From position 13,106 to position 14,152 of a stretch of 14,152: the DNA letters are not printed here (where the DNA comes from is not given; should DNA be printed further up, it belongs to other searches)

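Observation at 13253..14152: Convergent AT-rich Wzy/WaaL-like membrane protein gene next to the fiber module: candidate O-antigen seroconversion cargo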

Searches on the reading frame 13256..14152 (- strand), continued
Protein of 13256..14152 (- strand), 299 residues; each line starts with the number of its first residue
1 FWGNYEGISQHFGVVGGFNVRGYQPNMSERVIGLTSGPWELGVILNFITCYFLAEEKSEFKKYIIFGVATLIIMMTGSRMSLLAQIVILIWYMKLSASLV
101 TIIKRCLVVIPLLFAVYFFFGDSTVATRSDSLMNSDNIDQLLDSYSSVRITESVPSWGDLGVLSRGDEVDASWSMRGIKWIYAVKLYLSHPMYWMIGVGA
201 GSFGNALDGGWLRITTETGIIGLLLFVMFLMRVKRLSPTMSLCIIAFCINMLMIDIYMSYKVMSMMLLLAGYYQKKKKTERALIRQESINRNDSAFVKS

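Call 51: find_encoding_contigs(protein=P0010, flank=8000, max_places=1)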
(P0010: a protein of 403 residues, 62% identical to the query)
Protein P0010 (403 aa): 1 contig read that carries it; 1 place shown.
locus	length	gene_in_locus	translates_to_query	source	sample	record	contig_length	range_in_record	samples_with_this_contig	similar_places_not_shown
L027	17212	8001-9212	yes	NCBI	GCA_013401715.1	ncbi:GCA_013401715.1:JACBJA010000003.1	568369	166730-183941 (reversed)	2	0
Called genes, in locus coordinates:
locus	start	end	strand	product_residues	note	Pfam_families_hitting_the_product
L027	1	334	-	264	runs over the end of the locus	PF00005:ABC_tran, PF02463:SMC_N, PF13304:AAA_21 (faint)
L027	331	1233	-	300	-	PF02653:BPD_transp_2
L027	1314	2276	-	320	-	PF04392:ABC_sub_bind, PF13407:Peripla_BP_4 (faint)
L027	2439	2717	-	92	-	PF00574:CLP_protease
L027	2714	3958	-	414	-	PF01490:Aa_trans, PF03222:Trp_Tyr_perm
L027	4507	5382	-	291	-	PF03976:PPK2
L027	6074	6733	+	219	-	PF01027:Bax1-I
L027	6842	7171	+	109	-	PF04358:DsrC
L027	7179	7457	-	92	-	PF00708:Acylphosphatase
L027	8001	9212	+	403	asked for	-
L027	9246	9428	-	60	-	PF21825:Sequestin (weak)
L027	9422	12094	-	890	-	PF18668:Tail_spike_N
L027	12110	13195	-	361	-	PF21722:Gly_rich_2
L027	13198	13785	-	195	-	PF11041:Phage_Wedge1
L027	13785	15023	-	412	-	PF04865:Baseplate_J (weak)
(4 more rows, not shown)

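Call 64: find_homologous_proteins(query=A2, max_evalue=0.00001)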
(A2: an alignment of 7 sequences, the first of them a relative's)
Query A2 (7 sequences) (436 aa, profile of the alignment): 18 proteins with E <= 0.00001 among 8000 candidates.
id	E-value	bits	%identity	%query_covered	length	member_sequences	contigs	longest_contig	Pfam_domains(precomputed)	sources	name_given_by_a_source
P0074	6.1e-221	752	93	100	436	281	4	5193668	PF13229.13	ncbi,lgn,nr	ncbi:TPA: right-handed parallel beta-helix repeat-containing protein [Klebsiella pneumoniae]|nr:righ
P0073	7.5e-221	752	100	100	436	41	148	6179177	PF13229.13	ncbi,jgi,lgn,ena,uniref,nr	ncbi:right-handed parallel beta-helix repeat-containing protein [Klebsiella grimontii]|uniref:Right-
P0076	1.4e-217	741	85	100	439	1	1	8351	PF13229.13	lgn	-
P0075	1.7e-208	711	89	100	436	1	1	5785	PF13229.13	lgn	-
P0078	7.7e-192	656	54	98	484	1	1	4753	-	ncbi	-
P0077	1.9e-166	572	94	75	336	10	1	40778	PF13229.13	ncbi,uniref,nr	ncbi:right-handed parallel beta-helix repeat-containing protein [Klebsiella pneumoniae]|uniref:right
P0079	2.5e-148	513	26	83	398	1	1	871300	PF13229.13,PF05048.20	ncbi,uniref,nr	ncbi:right-handed parallel beta-helix repeat-containing protein [Pectobacterium versatile]|uniref:ri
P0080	4.4e-119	416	26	82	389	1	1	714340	PF13229.13,PF12708.13,PF05048.20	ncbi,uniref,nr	ncbi:right-handed parallel beta-helix repeat-containing protein [Pectobacterium betavasculorum]|unir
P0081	1.8e-57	213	33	78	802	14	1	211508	PF18668.7,PF13229.13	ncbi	-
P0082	4.2e-55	205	35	73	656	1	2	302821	PF13229.13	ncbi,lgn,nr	ncbi:TPA: right-handed parallel beta-helix repeat-containing protein [Klebsiella pneumoniae]|nr:righ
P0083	2.4e-53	200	30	78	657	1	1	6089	-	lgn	-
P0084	8.6e-52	194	34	81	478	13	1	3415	PF18668.7,PF13229.13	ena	-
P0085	6.8e-22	96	27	57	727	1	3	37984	PF13229.13,PF09008.16,PF12708.13,PF05048.20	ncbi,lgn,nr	ncbi:hypothetical protein PODOV084v1_p0045 [Vibrio phage 340E47.2]|nr:hypothetical protein PODOV084v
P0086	2.5e-18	84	27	63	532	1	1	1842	PF13229.13,PF12708.13,PF05048.20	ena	-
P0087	3.9e-17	80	24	63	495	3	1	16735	PF13229.13,PF12708.13,PF05048.20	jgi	jgi:hypothetical protein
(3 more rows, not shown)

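Call 72: search_protein_families(library=phrogs, proteins=[P0002, P0073], max_evalue=0.001)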
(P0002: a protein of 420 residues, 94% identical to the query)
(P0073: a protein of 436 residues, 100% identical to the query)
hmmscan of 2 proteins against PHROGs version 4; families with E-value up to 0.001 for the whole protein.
P0002 (420 aa): 0 families

P0073 (436 aa): 1 family
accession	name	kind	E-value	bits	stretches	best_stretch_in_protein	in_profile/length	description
phrog_15455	-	tail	1.1e-45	157.3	1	71-408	168-518/652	tail fiber protein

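Call 73: search_protein_families(library=padloc, proteins=[P0002, P0073], max_evalue=0.01)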
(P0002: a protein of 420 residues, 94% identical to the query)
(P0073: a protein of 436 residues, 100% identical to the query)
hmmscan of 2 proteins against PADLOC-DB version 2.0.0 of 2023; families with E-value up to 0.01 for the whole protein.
P0002 (420 aa): 0 families

P0073 (436 aa): 0 families

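Call 74: search_protein_families(library=pfam, proteins=[P0073, P0079, L011:6595-7746:-], max_evalue=0.01)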
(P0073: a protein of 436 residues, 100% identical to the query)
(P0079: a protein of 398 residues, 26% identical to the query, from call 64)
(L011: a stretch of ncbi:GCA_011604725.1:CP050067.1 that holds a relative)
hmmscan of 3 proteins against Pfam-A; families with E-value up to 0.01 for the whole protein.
P0073 (436 aa): 3 families
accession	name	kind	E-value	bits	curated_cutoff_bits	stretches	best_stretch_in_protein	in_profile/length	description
PF13229.12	Beta_helix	-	1e-11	45.2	25.9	1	148-318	11-153/158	Right handed beta helix region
PF05048.19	NosD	-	0.00034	20.5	23.6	1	153-337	3-154/212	Periplasmic copper-binding protein (NosD)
PF05801.16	VP2_lagovir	-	0.001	19.6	25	1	248-323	34-103/113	Lagovirus minor capsid protein VP2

P0079 (398 aa): 3 families
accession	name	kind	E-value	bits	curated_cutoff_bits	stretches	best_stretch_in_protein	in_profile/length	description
PF13229.12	Beta_helix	-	4.3e-16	59.4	25.9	2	227-379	9-153/158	Right handed beta helix region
PF05048.19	NosD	-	5.1e-08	33.1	23.6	1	145-286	17-147/212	Periplasmic copper-binding protein (NosD)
PF12708.12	Pect-lyase_RHGA_epim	-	0.00067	20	27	1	35-263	6-210/213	Rhamnogalacturonase A/epimerase, pectate lyase-like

L011:6595-7746:- (384 aa): 3 families
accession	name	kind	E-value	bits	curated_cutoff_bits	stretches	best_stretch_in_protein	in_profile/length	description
PF13229.12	Beta_helix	-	5.6e-16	59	25.9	1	169-335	1-157/158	Right handed beta helix region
PF05048.19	NosD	-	9.9e-07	28.8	23.6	1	99-258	15-169/212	Periplasmic copper-binding protein (NosD)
PF12708.12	Pect-lyase_RHGA_epim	-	0.00015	22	27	1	34-266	5-212/213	Rhamnogalacturonase A/epimerase, pectate lyase-like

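Call 79: predict_structure(alignment_id=A3)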
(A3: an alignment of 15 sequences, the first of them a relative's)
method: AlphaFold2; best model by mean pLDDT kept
length: 436 residues; sequences in the alignment: 15
mean_pLDDT: 85.4   pTM: 0.85
mean pLDDT of the five models: 85.4, 83.6, 83.1, 80.2, 79.9
residues with pLDDT >= 90: 266; 70-90: 113; 50-70: 17; < 50: 40
segments of 3 or more residues with pLDDT < 50: 1-40
pLDDT, mean of each block of 10 residues (from residue 1): 30 28 30 41 70 83 91 88 94 88 91 91 96 92 83 97 95 93 97 91 81 97 96 96 98 79 74 98 95 96 97 84 97 93 92 97 92 95 89 89 93 83 90 88
secondary structure, 60 per line:
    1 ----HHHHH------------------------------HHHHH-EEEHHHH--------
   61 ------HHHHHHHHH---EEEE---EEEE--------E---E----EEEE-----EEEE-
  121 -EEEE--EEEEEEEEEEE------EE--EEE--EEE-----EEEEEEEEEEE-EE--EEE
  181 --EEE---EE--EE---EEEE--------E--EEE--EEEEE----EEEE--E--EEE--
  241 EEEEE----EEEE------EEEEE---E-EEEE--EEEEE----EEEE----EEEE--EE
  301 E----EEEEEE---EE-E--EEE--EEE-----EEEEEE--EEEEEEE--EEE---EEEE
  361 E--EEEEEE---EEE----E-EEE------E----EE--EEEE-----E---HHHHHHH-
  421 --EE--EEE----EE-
elements in order: H5-9 H40-44 E46-48 H49-52 H67-75 E79-82 E86-89 E107-110 E116-119 E122-125 E128-138 E149-151 E154-156 E162-172 E178-180 E183-185 E198-201 E213-215 E218-222 E227-230 E236-238 E241-245 E250-253 E260-264 E270-273 E276-280 E285-288 E293-296 E299-301 E306-311 E321-323 E326-328 E334-339 E342-348 E351-353 E357-361 E364-369 E373-375 E382-384 E400-403 H413-419 E427-429

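Call 81: fold_search(model_id=the predicted structure, library=pdb)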
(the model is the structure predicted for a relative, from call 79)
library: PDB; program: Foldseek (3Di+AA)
matches with E <= 10: 472; with E <= 0.001: 154
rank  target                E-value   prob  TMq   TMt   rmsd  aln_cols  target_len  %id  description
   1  5lw3                  1.1e-10  1.00  0.68  0.77   2.8       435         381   14  Azotobacter vinelandii Mannuronan C-5 epimerase AlgE6 A-module (released 2017-10-25)
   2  2pyg_B                1.2e-10  1.00  0.64  0.74   3.3       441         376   13  Azotobacter vinelandii Mannuronan C-5 epimerase AlgE4 A-module (released 2008-05-27)
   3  2pyg_A                8.3e-10  1.00  0.65  0.75   3.3       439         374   14  Azotobacter vinelandii Mannuronan C-5 epimerase AlgE4 A-module (released 2008-05-27)
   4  8jaz_A                8.6e-09  1.00  0.49  0.45   7.2       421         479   16  Structure of the alginate epimerase/lyase complexed with di-mannuronic acid (released 2024-05-08)
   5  2pyh_B                9.0e-09  1.00  0.63  0.72   3.5       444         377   12  Azotobacter vinelandii Mannuronan C-5 epimerase AlgE4 A-module complexed with mannuronan trisaccharide (released 2008-05-27)
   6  2pyh_A                1.5e-08  1.00  0.66  0.76   3.4       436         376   14  Azotobacter vinelandii Mannuronan C-5 epimerase AlgE4 A-module complexed with mannuronan trisaccharide (released 2008-05-27)
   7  8ja4                  2.1e-08  1.00  0.49  0.45   6.7       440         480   12  Structure of the alginate epimerase/lyase (released 2024-05-08)
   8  3gq8                  3.2e-08  1.00  0.54  0.40   7.8       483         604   14  Crystal Structure of the Bacteriophage phi29 gene product 12 N-terminal fragment in complex with 2-(N-cyclohexylamino)et (released 2009-05-26)
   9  7chu_A                6.2e-08  1.00  0.45  0.39   7.3       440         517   14  Geobacillus virus E2 - ORF18 (released 2021-04-14)
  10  4urr_B                1.3e-07  1.00  0.50  0.44   7.8       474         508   15  Tailspike protein of Sf6 bacteriophage bound to Shigella flexneri O- antigen octasaccharide fragment (released 2015-07-15)
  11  2vbm_A                1.9e-07  1.00  0.55  0.48   6.2       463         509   17  Tailspike protein of bacteriophage Sf6 complexed with tetrasaccharide (released 2008-04-22)
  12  3suc                  2.5e-07  1.00  0.54  0.32   8.0       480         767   15  Crystal structure of the pre-mature bacteriophage phi29 gene product 12 (released 2011-08-03)
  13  4urr_A                2.5e-07  1.00  0.51  0.44   7.8       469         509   15  Tailspike protein of Sf6 bacteriophage bound to Shigella flexneri O- antigen octasaccharide fragment (released 2015-07-15)
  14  3gq7                  2.9e-07  1.00  0.52  0.39   8.4       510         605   13  Crystal Structure of the Bacteriophage Phi29 Gene Product 12 N-terminal Fragment (released 2009-05-26)
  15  4xor_A                3.3e-07  1.00  0.52  0.40   7.7       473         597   12  Tailspike protein double mutant D339N/E372Q of E. coli bacteriophage HK620 in complex with pentasaccharide (released 2016-01-27)
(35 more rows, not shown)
